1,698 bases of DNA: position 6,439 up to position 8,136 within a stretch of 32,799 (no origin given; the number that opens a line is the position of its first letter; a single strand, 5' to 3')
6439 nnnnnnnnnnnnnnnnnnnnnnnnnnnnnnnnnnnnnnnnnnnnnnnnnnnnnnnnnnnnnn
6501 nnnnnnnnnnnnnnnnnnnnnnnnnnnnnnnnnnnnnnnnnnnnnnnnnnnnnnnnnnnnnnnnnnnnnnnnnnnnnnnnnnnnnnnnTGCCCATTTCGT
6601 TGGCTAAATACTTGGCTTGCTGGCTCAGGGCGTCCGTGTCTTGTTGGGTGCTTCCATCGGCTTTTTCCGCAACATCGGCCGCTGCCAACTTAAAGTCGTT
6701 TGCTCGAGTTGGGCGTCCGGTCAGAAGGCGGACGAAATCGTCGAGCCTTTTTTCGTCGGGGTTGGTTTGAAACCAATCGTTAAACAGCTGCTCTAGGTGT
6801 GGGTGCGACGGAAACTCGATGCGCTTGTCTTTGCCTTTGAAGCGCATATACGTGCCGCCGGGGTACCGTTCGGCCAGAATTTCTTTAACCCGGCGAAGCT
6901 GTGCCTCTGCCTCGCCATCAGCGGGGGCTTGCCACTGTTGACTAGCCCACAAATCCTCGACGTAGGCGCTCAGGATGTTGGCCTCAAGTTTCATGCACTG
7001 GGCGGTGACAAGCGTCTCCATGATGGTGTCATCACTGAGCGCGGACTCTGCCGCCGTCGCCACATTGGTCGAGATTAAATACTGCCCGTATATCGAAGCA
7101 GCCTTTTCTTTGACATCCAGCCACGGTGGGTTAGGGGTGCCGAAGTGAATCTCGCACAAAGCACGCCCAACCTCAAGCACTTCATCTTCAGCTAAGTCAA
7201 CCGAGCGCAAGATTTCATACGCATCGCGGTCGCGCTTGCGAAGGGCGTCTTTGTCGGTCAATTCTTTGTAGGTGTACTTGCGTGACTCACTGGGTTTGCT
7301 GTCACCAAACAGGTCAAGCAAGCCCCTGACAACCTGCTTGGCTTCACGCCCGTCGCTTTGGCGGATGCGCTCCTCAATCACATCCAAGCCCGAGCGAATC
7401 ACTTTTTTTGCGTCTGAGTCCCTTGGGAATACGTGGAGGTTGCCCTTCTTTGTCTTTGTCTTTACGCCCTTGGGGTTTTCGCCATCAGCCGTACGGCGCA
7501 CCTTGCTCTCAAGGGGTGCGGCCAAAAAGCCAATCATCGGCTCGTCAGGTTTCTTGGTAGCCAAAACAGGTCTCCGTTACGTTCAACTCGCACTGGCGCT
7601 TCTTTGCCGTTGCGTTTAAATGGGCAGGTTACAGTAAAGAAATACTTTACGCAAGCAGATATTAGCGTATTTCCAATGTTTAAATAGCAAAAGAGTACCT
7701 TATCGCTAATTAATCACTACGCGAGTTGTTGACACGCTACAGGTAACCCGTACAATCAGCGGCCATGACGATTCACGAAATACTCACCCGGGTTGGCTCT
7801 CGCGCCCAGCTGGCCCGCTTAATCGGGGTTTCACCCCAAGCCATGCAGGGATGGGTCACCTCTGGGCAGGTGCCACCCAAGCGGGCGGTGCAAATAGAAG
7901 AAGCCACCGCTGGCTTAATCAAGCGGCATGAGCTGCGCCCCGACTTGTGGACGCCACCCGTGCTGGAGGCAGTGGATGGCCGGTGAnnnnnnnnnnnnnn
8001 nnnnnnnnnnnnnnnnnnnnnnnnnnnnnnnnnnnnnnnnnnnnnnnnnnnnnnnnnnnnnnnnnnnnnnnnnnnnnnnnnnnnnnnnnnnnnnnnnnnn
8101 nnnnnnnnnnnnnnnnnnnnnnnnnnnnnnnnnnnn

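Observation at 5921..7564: CI/LexA-type repressor fused to an N-terminal region of about 325 aa with unknown function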

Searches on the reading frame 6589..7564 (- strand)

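Call 4: search_protein_families(library=phrogs, proteins=[window:6595-7564:-], max_evalue=1)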
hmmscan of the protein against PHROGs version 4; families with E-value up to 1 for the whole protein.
window:6595-7564:- (323 aa): 0 families

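Call 8: find_homologous_proteins(query=window:6595-7564:-, max_evalue=0.1)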
Query window:6595-7564:- (323 aa): 1 proteins with E <= 0.1 among 2957 candidates.
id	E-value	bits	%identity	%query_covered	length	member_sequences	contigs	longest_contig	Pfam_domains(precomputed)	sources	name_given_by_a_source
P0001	2.1e-210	715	100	100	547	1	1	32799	PF00717.29,PF01381.29,PF13560.13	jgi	-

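Call 19: search_protein_representatives(alignment_id=A2)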
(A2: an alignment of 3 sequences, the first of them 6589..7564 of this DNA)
Query: 3 sequences, 343 profile positions. Proteins with E-value up to 0.001 (for the whole library): 2; up to 1e-10: 2; up to 1e-30: 2. The best 2 are listed.
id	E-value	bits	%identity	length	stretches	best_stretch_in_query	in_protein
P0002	5.5e-181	617.6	-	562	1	1-343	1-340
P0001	6.2e-154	528.7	-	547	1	1-343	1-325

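Call 21: search_protein_families(library=padloc, proteins=[window:6589-7564:-], max_evalue=1)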
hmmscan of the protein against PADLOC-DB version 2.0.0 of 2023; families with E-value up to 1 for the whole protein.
window:6589-7564:- (325 aa): 0 families

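Call 22: search_protein_families(library=ncbifam, proteins=[window:6589-7564:-], max_evalue=1)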
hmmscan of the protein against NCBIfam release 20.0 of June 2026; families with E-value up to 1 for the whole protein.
window:6589-7564:- (325 aa): 0 families

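Call 23: search_solved_structures(query=A2, max_evalue=10)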
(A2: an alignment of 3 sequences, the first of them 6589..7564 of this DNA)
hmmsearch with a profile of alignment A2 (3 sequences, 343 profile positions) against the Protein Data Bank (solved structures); distinct sequences matched with E-value up to 10: 2.
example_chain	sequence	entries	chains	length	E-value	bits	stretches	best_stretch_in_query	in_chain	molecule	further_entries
8a8e_A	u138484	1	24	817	0.14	14.5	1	37-111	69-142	Phosphoenolpyruvate synthase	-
6z26_A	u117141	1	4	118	0.77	12.1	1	17-119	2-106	Spindle assembly abnormal protein 6 homolog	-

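Call 25: find_related_loci(query=A2, collection=viral_contigs, flank=8000)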
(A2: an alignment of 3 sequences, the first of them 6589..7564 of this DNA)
Query A2 (325 aa) in viral_contigs; peptide patterns used: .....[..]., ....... (x = any residue, [..] = any of these).
112 stretches matched a pattern, but none encodes a relative of the query by tblastn (E <= 1e-3).

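Call 26: find_related_loci(query=A2, collection=genome_contigs, flank=8000)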
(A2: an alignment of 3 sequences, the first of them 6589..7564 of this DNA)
Query A2 (325 aa) in genome_contigs; peptide patterns used: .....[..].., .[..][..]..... (x = any residue, [..] = any of these).
64 stretches matched a pattern, but none encodes a relative of the query by tblastn (E <= 1e-3).

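Call 27: find_related_loci(query=A2, collection=metagenome_contigs, flank=10000)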
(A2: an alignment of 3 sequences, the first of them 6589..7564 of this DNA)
Query A2 (325 aa) in metagenome_contigs; peptide patterns used: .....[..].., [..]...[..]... (x = any residue, [..] = any of these).
81 stretches matched a pattern, but none encodes a relative of the query by tblastn (E <= 1e-3).

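Call 28: predict_structure(alignment_id=A2)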
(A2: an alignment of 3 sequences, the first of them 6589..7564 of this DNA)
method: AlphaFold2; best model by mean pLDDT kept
length: 325 residues; sequences in the alignment: 3
mean_pLDDT: 41.6   pTM: 0.36
mean pLDDT of the five models: 41.6, 38.7, 37.6, 36.8, 36.1
residues with pLDDT >= 90: 0; 70-90: 14; 50-70: 65; < 50: 246
segments of 3 or more residues with pLDDT < 50: 1-124, 171-177, 210-261, 264-269, 271-325
pLDDT, mean of each block of 10 residues (from residue 1): 29 24 25 25 25 28 34 34 30 35 46 41 54 69 72 66 54 48 56 65 62 41 41 36 40 41 49 44 34 30 31 30 32
secondary structure, 60 per line:
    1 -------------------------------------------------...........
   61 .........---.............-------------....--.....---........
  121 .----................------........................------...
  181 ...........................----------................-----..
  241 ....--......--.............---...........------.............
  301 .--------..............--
elements in order: H50-69 H73-85 H99-102 H105-109 H113-121 H126-141 H148-171 H178-207 H218-233 E239-244 E247-252 H255-267 H271-281 H288-301 H310-323

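Call 43: fold_search(model_id=the predicted structure, library=pdb)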
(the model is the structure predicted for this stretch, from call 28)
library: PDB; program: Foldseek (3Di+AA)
matches with E <= 10: 216; with E <= 0.001: 0
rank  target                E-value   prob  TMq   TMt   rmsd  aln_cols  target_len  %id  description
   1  6ixe                  4.3e-01  0.25  0.17  0.25  28.9       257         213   16  Crystal structure of SeMet apo SH3BP5 (I41) (released 2019-03-20)
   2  9ivk_A                6.4e-01  0.13  0.14  0.16  29.6       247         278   16  cryo-EM structure of a tmFAP (released 2024-11-20)
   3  4ckg_B                6.7e-01  0.11  0.14  0.13  35.1       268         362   13  Helical reconstruction of ACAP1(BAR-PH domain) decorated membrane tubules by cryo-electron microscopy (released 2014-10-15)
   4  4u48                  7.1e-01  0.08  0.09  0.03  17.3       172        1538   14  Crystal structure of Salmonella alpha-2-macroglobulin (released 2014-09-17)
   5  2ch7_A                7.4e-01  0.14  0.17  0.18  47.9       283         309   11  Crystal structure of the cytoplasmic domain of a bacterial chemoreceptor from Thermotoga maritima (released 2006-04-18)
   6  2elb                  7.8e-01  0.09  0.14  0.13  34.4       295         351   13  Crystal Structure of the BAR-PH domain of human APPL1 (released 2007-05-29)
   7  6ixg_B                7.8e-01  0.08  0.10  0.14  26.9       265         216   16  Crystal structure of native apo SH3BP5 (P41) (released 2019-03-20)
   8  4u4j                  9.6e-01  0.06  0.08  0.03  17.4       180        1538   12  Crystal structure of Salmonella alpha-2-macroglobulin mutant Y1175G (released 2014-09-17)
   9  5jr9_B                9.6e-01  0.05  0.08  0.13  18.2       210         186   12  Crystal structure of apo-NeC3PO (released 2016-09-28)
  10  9kq0_A                1.0e+00  0.08  0.11  0.14  24.4       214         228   14  Structure of TolQRA complex at pH 8.0 from E.coli (released 2026-03-04)
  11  3i2w_B                1.0e+00  0.06  0.13  0.14  42.5       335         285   11  Crystal structure of EFC/F-BAR domain of Drosophila Syndapin/PACSIN (released 2010-03-02)
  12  5jr9_A                1.1e+00  0.04  0.08  0.12  18.2       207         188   12  Crystal structure of apo-NeC3PO (released 2016-09-28)
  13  5h3d_B                1.1e+00  0.08  0.14  0.13  38.4       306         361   12  Helical structure of membrane tubules decorated by ACAP1 (BARPH doamin) protein by cryo-electron microscopy and MD sim (released 2019-01-16)
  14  5a42                  1.1e+00  0.08  0.10  0.04  17.3       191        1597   16  Cryo-EM single particle 3D reconstruction of the native conformation of E. coli alpha-2-macroglobulin (ECAM) (released 2015-07-29)
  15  5odw_C                1.2e+00  0.16  0.16  0.24  15.9       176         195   12  Structure of the FpvAI-pyocin S2 complex (released 2017-11-08)
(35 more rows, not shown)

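Call 75: search_protein_families(library=pfam, alignment_id=A2, max_evalue=10)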
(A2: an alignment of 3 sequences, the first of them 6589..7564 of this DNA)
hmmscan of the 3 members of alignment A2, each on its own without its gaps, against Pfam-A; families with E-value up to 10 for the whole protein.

A. member 1, window:6589-7564:- (325 aa): 0 families

B. families by the number of members that match (of 3 scanned): 1 family
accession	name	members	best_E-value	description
PF25579.1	TPR_TRIP12_N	1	0.23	E3 ubiquitin-protein ligase TRIP12-like, TPR repeats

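Call 76: search_protein_families(library=phrogs, alignment_id=A2, max_evalue=10)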
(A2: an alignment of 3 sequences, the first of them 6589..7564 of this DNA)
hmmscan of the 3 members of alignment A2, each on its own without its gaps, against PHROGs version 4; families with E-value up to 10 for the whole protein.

A. member 1, window:6589-7564:- (325 aa): 0 families

B. families by the number of members that match (of 3 scanned): 2 families
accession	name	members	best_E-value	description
phrog_14376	-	1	0.32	-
phrog_8409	-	1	0.32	-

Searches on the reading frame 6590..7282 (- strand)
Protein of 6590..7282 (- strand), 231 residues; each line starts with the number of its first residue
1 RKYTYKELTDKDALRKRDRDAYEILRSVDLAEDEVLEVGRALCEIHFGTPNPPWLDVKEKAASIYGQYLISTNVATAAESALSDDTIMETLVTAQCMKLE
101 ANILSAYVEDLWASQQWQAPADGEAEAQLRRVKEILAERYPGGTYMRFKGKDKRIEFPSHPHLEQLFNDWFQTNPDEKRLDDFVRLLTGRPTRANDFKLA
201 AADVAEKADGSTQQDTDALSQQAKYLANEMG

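Call 58: predict_structure(alignment_id=A6)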
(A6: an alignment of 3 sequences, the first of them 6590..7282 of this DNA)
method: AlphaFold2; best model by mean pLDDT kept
length: 231 residues; sequences in the alignment: 3
mean_pLDDT: 49.0   pTM: 0.46
mean pLDDT of the five models: 49.0, 43.8, 42.6, 42.2, 39.0
residues with pLDDT >= 90: 0; 70-90: 13; 50-70: 82; < 50: 136
segments of 3 or more residues with pLDDT < 50: 1-6, 18-29, 116-167, 169-175, 177-231
pLDDT, mean of each block of 10 residues (from residue 1): 46 52 46 65 72 65 60 52 54 60 64 47 41 36 37 38 45 48 43 41 39 41 39 31
secondary structure, 60 per line:
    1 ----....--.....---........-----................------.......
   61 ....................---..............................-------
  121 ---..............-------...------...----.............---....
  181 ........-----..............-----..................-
elements in order: H5-8 H11-15 H19-26 H32-47 H54-80 H84-113 H124-137 E145-147 E154-156 H161-173 H177-188 H194-207 H213-230

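Call 62: fold_search(model_id=the predicted structure, library=viral)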
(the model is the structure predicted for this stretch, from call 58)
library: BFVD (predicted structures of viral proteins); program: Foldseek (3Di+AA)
matches with E <= 10: 247; with E <= 0.001: 0
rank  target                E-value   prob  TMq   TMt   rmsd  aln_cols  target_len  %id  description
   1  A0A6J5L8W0            1.6e-01  0.18  0.19  0.14  29.0       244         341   12  Flagellar basal-body/hook protein, C-terminal domain containing protein [uncultured Caudovirales phage]
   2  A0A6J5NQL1            2.1e-01  0.23  0.22  0.11  17.8       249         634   12  Uncharacterized protein [uncultured Caudovirales phage]
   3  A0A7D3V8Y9            3.1e-01  0.11  0.16  0.07  20.6       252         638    8  Spt5 nonapeptide repeat protein [Fadolivirus FV1/VV64]
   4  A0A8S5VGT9            3.7e-01  0.20  0.20  0.21  17.4       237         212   10  Uncharacterized protein [Myoviridae sp. ctkfK18]
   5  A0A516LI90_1          4.9e-01  0.15  0.20  0.05  18.4       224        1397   15  (no name in the UniProt tables at hand)
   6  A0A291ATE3            6.6e-01  0.13  0.22  0.15  33.5       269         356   13  Uncharacterized protein [Pandoravirus salinus]
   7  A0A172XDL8            6.9e-01  0.11  0.17  0.17  15.5       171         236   18  UL51 protein [Suid herpesvirus 1]
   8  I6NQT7                7.9e-01  0.60  0.26  0.48  15.9       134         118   19  Uncharacterized protein [Burkholderia phage vB_BceS_KL1]
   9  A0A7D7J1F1            8.7e-01  0.11  0.19  0.13  19.8       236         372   13  Uncharacterized protein [Coleopteran rhabdo-related virus OKIAV28]
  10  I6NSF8                9.2e-01  0.12  0.21  0.16  22.0       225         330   16  Uncharacterized protein [Burkholderia phage vB_BceS_AH2]
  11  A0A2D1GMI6            1.1e+00  0.08  0.17  0.19  15.6       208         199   11  (no name in the UniProt tables at hand)
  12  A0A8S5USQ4            1.2e+00  0.14  0.23  0.09  11.9       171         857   11  Uncharacterized protein [Myoviridae sp. ctijX18]
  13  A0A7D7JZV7            1.5e+00  0.08  0.19  0.09  40.7       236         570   13  (no name in the UniProt tables at hand)
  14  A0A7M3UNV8            1.7e+00  0.12  0.24  0.25  17.2       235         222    9  Uncharacterized protein [Pyramimonas orientalis virus]
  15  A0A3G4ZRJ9            1.8e+00  0.08  0.20  0.16  21.3       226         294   12  Uncharacterized protein [Terrestrivirus sp.]
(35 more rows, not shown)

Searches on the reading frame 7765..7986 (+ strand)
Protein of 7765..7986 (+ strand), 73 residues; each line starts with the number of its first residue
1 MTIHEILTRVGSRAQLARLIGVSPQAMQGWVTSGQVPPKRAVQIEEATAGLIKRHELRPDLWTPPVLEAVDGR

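Call 17: search_protein_families(library=pfam, proteins=[window:7765-7986:+], max_evalue=0.01)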
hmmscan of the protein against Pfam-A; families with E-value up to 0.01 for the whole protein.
window:7765-7986:+ (73 aa): 3 families
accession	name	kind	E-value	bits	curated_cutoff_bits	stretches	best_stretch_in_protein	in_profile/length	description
PF15943.11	YdaS_toxin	-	2.7e-18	66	30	1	6-63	4-63/65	Bacterial toxin YdaS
PF14549.12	P22_Cro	-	1.8e-11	44.1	30.2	1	5-55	4-52/60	DNA-binding transcriptional regulator Cro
PF07022.19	Phage_CI_repr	-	0.0033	18.2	22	1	11-48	13-50/65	Bacteriophage CI repressor helix-turn-helix domain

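Call 18: search_protein_families(library=phrogs, proteins=[window:7765-7986:+], max_evalue=0.001)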
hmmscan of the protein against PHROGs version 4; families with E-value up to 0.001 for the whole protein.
window:7765-7986:+ (73 aa): 3 families
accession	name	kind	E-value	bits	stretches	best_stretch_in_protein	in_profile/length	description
phrog_35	-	transcription regulation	1.4e-19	71.9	1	1-65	76-141/181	transcriptional repressor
phrog_409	-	transcription regulation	1e-09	40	1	1-53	15-66/127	transcriptional regulator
phrog_25161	-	unknown function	5.2e-05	24.3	1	4-64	9-70/163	-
